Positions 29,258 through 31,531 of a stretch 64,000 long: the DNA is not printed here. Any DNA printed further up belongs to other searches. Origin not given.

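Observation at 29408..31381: GT2 glycosyltransferase fused to a polytopic membrane region and a catalytically gutted sugar-phosphotransferase domain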

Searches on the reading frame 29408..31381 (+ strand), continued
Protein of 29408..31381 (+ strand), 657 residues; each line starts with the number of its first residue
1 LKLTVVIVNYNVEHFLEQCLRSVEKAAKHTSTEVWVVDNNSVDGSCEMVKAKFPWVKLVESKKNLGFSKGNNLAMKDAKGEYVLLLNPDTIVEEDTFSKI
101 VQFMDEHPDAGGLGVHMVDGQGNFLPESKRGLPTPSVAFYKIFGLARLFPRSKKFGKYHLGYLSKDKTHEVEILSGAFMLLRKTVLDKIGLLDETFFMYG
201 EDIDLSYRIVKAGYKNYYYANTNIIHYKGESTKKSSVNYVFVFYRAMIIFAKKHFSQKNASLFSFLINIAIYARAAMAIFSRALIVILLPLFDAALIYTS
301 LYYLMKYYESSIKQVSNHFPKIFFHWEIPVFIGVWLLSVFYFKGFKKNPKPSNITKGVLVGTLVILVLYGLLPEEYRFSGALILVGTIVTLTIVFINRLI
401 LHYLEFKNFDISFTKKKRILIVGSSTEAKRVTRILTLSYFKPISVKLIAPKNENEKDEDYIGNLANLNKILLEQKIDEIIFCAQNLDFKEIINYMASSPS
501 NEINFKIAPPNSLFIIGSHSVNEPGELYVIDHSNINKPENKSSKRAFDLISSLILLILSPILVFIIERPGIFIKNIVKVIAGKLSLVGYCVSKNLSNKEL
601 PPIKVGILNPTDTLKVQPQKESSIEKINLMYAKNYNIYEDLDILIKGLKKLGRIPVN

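Call 27: list_cluster_members(proteins=[P0001, P0025, P0075, P0123, P0188])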
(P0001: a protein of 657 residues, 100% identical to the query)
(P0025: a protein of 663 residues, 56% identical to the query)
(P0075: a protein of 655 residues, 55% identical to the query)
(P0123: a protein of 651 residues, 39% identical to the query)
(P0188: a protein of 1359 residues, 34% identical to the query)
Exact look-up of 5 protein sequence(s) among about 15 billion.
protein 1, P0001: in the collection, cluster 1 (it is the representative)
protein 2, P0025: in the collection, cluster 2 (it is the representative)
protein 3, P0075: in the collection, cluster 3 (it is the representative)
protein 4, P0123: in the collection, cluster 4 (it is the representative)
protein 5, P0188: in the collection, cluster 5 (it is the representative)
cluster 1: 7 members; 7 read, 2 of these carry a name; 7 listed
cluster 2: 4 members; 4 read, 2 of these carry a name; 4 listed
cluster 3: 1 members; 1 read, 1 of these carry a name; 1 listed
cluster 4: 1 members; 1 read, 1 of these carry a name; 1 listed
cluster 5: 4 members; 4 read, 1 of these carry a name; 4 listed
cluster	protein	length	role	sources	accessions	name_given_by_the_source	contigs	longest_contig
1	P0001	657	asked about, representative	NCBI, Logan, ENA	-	-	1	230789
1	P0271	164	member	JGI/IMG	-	GT2 family glycosyltransferase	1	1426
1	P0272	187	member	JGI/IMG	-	lipopolysaccharide/colanic/teichoic acid biosynthesis glycosyltransferase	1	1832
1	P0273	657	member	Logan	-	-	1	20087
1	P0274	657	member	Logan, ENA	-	-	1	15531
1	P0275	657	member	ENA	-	-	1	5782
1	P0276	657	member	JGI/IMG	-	-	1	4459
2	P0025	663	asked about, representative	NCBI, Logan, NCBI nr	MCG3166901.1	MAG: hypothetical protein POELPBGB_02684 [Bacteroidia bacterium] | hypothetical protein [Bacteroidia bacterium]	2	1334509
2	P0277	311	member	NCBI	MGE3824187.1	MAG: glycosyltransferase family 2 protein, partial [Bacteroidia bacterium]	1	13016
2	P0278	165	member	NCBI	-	-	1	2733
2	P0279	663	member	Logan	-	-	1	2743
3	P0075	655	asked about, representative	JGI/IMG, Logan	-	GT2 family glycosyltransferase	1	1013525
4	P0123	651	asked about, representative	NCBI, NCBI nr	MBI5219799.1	MAG: glycosyltransferase [Bacteroidia bacterium] | glycosyltransferase [Bacteroidia bacterium]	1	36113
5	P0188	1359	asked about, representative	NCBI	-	-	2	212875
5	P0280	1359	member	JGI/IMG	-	M6 family metalloprotease-like protein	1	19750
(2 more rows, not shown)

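Call 39: find_encoding_contigs(protein=window:29408-31381:+, flank=10000, max_places=4)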
Protein window:29408-31381:+ (657 aa): 2 contigs read that carry it; 1 place shown.
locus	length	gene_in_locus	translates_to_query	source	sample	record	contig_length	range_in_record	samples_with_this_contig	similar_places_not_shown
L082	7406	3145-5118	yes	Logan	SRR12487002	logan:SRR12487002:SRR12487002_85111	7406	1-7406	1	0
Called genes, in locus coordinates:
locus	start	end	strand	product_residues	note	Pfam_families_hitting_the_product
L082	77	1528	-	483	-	PF01546:Peptidase_M20, PF07687:M20_dimer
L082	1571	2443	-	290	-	PF01223:Endonuclease_NS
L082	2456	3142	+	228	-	PF21176:RecR_HhH, PF02132:RecR_ZnF, PF01751:Toprim, PF13662:Toprim_4, PF21175:RecR_C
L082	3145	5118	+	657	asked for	PF00535:Glycos_transf_2, PF13641:Glyco_tranf_2_3, PF13632:Glyco_trans_2_3 (weak)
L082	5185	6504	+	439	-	PF00364:Biotin_lipoyl, PF25997:BSH_YhbJ (weak), PF02817:E3_binding, PF00198:2-oxoacid_dh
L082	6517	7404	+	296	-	?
